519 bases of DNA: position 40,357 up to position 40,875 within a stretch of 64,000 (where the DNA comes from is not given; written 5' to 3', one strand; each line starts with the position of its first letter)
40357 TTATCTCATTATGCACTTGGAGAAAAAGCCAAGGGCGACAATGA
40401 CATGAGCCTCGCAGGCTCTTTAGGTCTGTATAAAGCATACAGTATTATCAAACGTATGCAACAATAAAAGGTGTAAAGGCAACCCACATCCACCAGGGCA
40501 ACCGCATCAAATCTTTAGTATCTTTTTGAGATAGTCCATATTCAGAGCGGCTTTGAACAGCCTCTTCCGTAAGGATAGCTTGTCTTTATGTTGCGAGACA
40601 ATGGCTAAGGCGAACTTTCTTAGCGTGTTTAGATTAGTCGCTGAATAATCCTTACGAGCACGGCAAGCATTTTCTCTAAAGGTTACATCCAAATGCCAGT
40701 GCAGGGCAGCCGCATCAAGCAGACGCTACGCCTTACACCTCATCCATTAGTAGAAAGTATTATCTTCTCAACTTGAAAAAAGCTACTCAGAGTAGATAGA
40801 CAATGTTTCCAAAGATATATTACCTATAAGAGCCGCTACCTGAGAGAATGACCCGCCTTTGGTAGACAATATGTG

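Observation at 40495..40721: IS4/IS5-type transposase C-terminal remnant carrying the same terminal repeat as the MITE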

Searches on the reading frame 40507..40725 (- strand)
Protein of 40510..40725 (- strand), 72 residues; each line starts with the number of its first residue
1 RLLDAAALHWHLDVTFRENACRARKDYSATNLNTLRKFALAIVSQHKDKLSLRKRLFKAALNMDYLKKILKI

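Call 7: search_protein_families(library=pfam, proteins=[window:40510-40725:-], max_evalue=0.1)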
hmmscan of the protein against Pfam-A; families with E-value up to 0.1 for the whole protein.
seq(72 aa): 0 families

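Call 8: search_protein_families(library=ncbifam, proteins=[window:40510-40725:-], max_evalue=1)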
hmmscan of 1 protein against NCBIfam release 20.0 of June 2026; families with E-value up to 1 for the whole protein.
seq(72 aa): 1 family
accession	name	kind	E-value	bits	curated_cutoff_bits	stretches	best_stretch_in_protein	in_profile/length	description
NF033564.0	transpos_ISAs1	equivalog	4e-10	39.4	70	1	7-43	278-314/314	ISAs1 family transposase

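Call 9: find_homologous_proteins(query=window:40510-40716:-, max_evalue=0.001)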
Query seq(69 aa) (69 aa): 34 proteins with E <= 0.001 among 36 candidates.
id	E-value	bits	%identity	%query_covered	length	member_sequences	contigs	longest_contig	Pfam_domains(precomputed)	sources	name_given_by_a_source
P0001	2.1e-45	168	93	86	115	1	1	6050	-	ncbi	ncbi:ISAs1 family transposase, partial [Porphyromonas gulae]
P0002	1.2e-32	128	95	94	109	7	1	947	-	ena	-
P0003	1.8e-32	127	95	94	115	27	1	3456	-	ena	-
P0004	3.1e-31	123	95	91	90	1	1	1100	-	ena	-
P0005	3.9e-31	123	92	94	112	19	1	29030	-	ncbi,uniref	ncbi:ISAs1 family transposase, partial [Porphyromonas gulae]|uniref:ISAs1 family transposase n=1 Tax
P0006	4.4e-30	120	89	94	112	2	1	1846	-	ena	-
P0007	5.6e-29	116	88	94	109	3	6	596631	PF01609.28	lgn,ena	-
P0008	5.7e-29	116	86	94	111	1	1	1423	PF01609.28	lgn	-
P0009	9.9e-29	116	88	93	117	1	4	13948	-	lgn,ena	-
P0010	1.7e-28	115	86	94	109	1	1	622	-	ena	-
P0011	3.3e-28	114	86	94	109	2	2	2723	PF01609.28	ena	-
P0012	2.7e-27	111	83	94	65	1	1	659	-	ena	-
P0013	9.7e-25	103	77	94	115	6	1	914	PF01609.28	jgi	-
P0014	5.7e-24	101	75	94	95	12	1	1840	PF01609.28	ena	-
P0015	6.4e-24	100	75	94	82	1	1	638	-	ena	-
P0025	7.5e-13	66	60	87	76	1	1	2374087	-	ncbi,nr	ncbi:hypothetical protein CS544_05550 [Porphyromonas gingivalis]|nr:hypothetical protein CS544_05550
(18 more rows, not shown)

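Call 13: find_related_loci(query=A1, collection=genome_contigs, flank=4000)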
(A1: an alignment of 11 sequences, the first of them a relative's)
Query A1 (115 aa) in genome_contigs; peptide patterns used: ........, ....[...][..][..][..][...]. (x = any residue, [..] = any of these).
597 stretches matched a pattern (row limit reached: there are more); 581 encode a relative of the query (tblastn E <= 1e-3); the best 80 are kept; 80 distinct loci.
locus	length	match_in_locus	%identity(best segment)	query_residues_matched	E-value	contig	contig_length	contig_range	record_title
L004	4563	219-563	96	1-115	5e-73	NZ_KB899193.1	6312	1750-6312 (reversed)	Porphyromonas gulae DSM 15663 F452DRAFT_scaffold00047.47, whole genome shotgun sequence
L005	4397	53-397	93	1-115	8e-71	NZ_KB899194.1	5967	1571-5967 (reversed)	Porphyromonas gulae DSM 15663 F452DRAFT_scaffold00048.48, whole genome shotgun sequence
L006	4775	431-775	90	1-115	2e-69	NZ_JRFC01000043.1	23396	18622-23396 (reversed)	Porphyromonas sp. COT-290 OH3588 contig_43, whole genome shotgun sequence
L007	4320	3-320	90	10-115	4e-63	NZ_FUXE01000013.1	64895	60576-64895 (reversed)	Porphyromonas circumdentaria strain ATCC 51356, whole genome shotgun sequence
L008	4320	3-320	91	10-115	1e-63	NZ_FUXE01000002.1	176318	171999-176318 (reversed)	Porphyromonas circumdentaria strain ATCC 51356, whole genome shotgun sequence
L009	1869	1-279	95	23-115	4e-57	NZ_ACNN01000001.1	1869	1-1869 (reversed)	Porphyromonas endodontalis ATCC 35406 contig00104, whole genome shotgun sequence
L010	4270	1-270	94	26-115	3e-55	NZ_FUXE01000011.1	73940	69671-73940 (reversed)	Porphyromonas circumdentaria strain ATCC 51356, whole genome shotgun sequence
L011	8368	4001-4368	88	1-115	6e-57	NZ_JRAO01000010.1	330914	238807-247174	Porphyromonas sp. COT-239 OH1446 contig_10, whole genome shotgun sequence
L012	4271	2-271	90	25-115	1e-50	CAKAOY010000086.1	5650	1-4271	MAG TPA_asm: uncultured Bergeyella sp. isolate SRR15235668_bin.9_metaWRAP_v1.1_MAG genome assembly, contig: NODE_2665_le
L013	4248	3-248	96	34-115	3e-50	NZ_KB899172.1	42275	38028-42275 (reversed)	Porphyromonas gulae DSM 15663 F452DRAFT_scaffold00026.26, whole genome shotgun sequence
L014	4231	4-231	80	40-115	2e-37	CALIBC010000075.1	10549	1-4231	MAG TPA_asm: uncultured Clostridia bacterium isolate ERR589641_bin.64_CONCOCT_v1.1_MAG genome assembly, contig: ERZ77306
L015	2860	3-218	85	44-115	2e-36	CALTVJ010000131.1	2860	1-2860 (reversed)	MAG: uncultured Porphyromonas sp. isolate RxaearOaYr_bin.43.MAG genome assembly, contig: NODE_17855_length_2860_cov_19.1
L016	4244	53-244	95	52-115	6e-36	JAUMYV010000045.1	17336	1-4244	MAG: Porphyromonadaceae bacterium isolate S17M_Sa_46 NODE_1529_length_17336_cov_7.797928, whole genome shotgun sequence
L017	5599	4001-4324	57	5-115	5e-36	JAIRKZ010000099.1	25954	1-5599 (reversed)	MAG: Tannerellaceae bacterium isolate Cc175_bin27 k119_2326946, whole genome shotgun sequence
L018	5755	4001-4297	60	16-114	3e-36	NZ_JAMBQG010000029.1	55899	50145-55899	Parabacteroides leei strain GYB001 29, whole genome shotgun sequence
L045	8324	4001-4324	51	5-115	2e-31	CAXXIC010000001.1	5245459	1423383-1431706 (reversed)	MAG: Bacteroidales bacterium isolate e4d0c2ca-6ccd-4873-a0f1-298438c63974 genome assembly, contig: contig_1, whole genom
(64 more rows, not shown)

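Call 24: find_encoding_contigs(protein=P0025, flank=3000, max_places=6)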
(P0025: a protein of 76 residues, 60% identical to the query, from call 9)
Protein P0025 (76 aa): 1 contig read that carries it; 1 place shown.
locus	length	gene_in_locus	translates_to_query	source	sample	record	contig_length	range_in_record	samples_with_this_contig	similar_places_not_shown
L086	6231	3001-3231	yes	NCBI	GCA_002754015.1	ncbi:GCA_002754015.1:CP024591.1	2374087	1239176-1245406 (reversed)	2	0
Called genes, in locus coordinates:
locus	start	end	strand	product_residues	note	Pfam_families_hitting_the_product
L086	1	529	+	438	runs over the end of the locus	PF05569:Peptidase_M56, PF03544:TonB_C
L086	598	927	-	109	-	PF07877:DUF1661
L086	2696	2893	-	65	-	-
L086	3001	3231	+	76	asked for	-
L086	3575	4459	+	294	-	PF11276:DUF3078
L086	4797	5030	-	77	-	PF07863:CtnDOT_TraJ (weak)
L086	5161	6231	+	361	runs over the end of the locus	PF05598:DUF772, PF01609:DDE_Tnp_1, PF13359:DDE_Tnp_4, PF13586:DDE_Tnp_1_2 (weak), PF13751:DDE_Tnp_1_6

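Call 26: find_encoding_contigs(protein=window:40507-40692:-, flank=3000, max_places=10)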
Protein window:40507-40692:- (61 aa): no gene with exactly this product is on record in the collection.

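Call 43: search_protein_families(library=ncbifam, proteins=[L045:3224-4327:+, L011:3233-4273:+], max_evalue=0.001)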
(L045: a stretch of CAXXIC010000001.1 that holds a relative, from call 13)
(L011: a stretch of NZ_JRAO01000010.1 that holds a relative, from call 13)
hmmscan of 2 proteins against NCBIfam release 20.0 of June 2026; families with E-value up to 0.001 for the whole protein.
L045:3224-4327:+ (367 aa): 1 family
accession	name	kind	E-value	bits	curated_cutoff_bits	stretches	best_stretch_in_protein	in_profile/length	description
NF033564.0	transpos_ISAs1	equivalog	1.7e-97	326.4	70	1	28-338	1-314/314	ISAs1 family transposase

L011:3233-4273:+ (346 aa): 2 families
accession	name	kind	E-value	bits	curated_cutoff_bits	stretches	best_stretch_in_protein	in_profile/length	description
NF033564.0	transpos_ISAs1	equivalog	7.3e-102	340.8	70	1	44-342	10-314/314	ISAs1 family transposase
NF033539.1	transpos_IS1380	equivalog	6.9e-06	24.9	180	0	9-93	34-105/419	IS1380 family transposase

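Call 44: search_protein_families(library=pfam, proteins=[L045:3224-4327:+, L011:3233-4273:+], max_evalue=0.001)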
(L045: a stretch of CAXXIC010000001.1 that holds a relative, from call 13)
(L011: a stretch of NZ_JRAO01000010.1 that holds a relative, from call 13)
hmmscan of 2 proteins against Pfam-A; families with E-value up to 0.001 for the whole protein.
L045:3224-4327:+ (367 aa): 2 families
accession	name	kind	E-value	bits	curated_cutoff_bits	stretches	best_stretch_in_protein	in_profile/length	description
PF13808.11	DDE_Tnp_1_assoc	-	2.5e-20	72.8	32.3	1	7-91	2-85/88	DDE_Tnp_1-associated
PF01609.27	DDE_Tnp_1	-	3.3e-14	53.6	23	1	106-334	7-197/200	Transposase DDE domain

L011:3233-4273:+ (346 aa): 2 families
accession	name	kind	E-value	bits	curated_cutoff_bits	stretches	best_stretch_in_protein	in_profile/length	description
PF13808.11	DDE_Tnp_1_assoc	-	1.1e-22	80.3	32.3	1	5-97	2-85/88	DDE_Tnp_1-associated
PF01609.27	DDE_Tnp_1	-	4.5e-17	62.9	23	1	110-339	5-198/200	Transposase DDE domain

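Call 45: find_homologous_proteins(query=L011:3233-4273:+, max_evalue=1e-40)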
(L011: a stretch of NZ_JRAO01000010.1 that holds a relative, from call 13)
Query L011:3233-4273:+ (346 aa): 6510 proteins with E <= 1e-40 among 8000 candidates; the best 120 are listed.
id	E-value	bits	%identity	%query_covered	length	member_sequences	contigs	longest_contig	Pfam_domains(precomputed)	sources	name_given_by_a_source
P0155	1.3e-201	687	91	99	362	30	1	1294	PF01609.28,PF13808.12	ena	-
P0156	4.2e-201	685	90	99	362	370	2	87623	PF01609.28,PF13808.12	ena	-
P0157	9.1e-200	681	90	99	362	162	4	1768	PF01609.28,PF13808.12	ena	-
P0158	6.8e-196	668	88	99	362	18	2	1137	PF01609.28,PF13808.12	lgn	-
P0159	6.1e-178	609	93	84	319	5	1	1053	PF01609.28,PF13808.12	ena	-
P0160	4.4e-176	603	79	99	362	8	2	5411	PF01609.28,PF13808.12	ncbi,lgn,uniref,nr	ncbi:ISAs1 family transposase [Porphyromonas circumdentaria]|uniref:Transposase, IS4 family n=1 Tax=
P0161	8.9e-172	589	77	99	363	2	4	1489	PF01609.28,PF13808.12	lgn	-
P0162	5.0e-169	580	76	99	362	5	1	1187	PF01609.28,PF13808.12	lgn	-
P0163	2.6e-165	568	86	84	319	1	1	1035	PF01609.28,PF13808.12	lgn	-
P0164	7.8e-159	546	89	81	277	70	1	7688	PF01609.28,PF13808.12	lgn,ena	-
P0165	1.6e-151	522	90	79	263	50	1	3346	PF01609.28,PF13808.12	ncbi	ncbi:ISAs1 family transposase, partial [Porphyromonas gingivalis]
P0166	4.9e-145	501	82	82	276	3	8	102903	PF01609.28,PF13808.12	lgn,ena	-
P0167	1.6e-144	499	89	75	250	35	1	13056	PF01609.28,PF13808.12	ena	-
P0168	5.0e-140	485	63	99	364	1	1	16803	PF01609.28,PF13808.12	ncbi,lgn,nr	ncbi:MAG: ISAs1 family transposase [Porphyromonas sp.]|nr:ISAs1 family transposase [Porphyromonas sp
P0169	1.1e-139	483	63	99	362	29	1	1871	PF01609.28,PF13808.12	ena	-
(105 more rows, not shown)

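Call 47: find_encoding_contigs(protein=P0156, flank=2500, max_places=6)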
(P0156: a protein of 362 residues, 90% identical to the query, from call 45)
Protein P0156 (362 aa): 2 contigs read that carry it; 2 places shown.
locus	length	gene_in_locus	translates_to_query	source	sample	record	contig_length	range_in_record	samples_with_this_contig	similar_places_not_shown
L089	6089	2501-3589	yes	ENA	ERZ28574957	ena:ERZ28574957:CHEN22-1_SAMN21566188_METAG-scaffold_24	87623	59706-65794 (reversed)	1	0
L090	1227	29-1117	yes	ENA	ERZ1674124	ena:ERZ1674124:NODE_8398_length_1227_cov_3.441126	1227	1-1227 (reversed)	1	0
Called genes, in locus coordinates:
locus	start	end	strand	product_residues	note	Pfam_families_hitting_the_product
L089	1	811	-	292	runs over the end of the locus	PF28542:DUF8434, PF02470:MlaD, PF28544:Helical_needle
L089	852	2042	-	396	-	PF01520:Amidase_3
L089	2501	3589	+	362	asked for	PF13808:DDE_Tnp_1_assoc, PF01609:DDE_Tnp_1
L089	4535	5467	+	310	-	PF02742:Fe_dep_repr_C, PF04023:FeoA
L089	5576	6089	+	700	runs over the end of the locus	PF01926:MMR_HSR1, PF02421:FeoB_N, PF17910:FeoB_Cyto, PF07670:Gate, PF07664:FeoB_C, PF07670:Gate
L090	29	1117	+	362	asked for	PF13808:DDE_Tnp_1_assoc, PF01609:DDE_Tnp_1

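Call 48: find_encoding_contigs(protein=P0155, flank=2500, max_places=4)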
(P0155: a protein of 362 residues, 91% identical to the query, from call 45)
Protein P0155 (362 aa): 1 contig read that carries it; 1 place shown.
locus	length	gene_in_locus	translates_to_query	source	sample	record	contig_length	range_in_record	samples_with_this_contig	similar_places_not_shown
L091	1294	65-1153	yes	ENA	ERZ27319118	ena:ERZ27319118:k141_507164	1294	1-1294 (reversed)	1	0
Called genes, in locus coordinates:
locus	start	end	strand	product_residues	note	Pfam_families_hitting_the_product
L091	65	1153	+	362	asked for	PF13808:DDE_Tnp_1_assoc, PF01609:DDE_Tnp_1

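Call 70: find_encoding_contigs(protein=P0158, flank=1500, max_places=6)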
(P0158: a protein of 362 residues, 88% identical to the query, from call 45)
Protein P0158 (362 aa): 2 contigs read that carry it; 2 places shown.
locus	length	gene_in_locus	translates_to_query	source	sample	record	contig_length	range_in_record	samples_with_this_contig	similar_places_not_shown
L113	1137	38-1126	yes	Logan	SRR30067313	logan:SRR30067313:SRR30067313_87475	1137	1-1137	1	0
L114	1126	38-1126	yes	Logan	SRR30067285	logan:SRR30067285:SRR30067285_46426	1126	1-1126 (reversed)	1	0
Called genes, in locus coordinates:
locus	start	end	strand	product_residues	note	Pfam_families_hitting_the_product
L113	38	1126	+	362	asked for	PF13808:DDE_Tnp_1_assoc, PF01609:DDE_Tnp_1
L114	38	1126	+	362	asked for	PF13808:DDE_Tnp_1_assoc, PF01609:DDE_Tnp_1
